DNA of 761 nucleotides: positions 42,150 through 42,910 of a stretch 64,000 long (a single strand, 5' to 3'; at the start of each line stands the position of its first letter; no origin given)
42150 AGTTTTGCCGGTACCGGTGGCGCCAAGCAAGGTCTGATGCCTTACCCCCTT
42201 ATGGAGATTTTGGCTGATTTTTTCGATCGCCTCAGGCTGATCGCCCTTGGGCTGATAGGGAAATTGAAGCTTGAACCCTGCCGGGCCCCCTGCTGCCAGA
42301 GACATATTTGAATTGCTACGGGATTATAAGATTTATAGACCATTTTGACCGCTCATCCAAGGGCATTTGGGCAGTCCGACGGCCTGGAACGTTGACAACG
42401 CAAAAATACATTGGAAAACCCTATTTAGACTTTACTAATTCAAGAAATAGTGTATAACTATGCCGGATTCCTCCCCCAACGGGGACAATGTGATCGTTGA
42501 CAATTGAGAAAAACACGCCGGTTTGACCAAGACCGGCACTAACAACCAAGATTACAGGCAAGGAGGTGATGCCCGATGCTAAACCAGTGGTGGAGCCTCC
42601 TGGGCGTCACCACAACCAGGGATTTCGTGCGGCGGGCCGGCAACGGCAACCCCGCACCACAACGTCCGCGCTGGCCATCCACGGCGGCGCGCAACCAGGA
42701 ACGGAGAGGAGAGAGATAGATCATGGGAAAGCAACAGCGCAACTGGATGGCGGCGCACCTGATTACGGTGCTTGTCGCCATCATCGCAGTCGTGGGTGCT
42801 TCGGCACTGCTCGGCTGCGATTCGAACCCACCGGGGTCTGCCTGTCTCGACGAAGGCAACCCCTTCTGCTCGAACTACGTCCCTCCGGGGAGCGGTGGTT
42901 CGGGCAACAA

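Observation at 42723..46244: Giant cysteine-rich lipoprotein built from 18 complete tandem 58-aa modules plus a half-module, each with 8 invariant Cys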

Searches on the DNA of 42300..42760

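Call 57: search_rna_families(source=window, start=42300, end=42760, threshold=evalue, max_evalue=5)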
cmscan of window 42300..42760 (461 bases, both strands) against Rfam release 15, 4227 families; matches with E-value up to 5: 1.
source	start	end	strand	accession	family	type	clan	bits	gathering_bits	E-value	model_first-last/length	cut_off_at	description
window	42575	42657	-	RF02866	ncS16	Gene; sRNA;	-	16.4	48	1.1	1-83/83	no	Burkholderia sRNA 16 (Bc_KC_sr1)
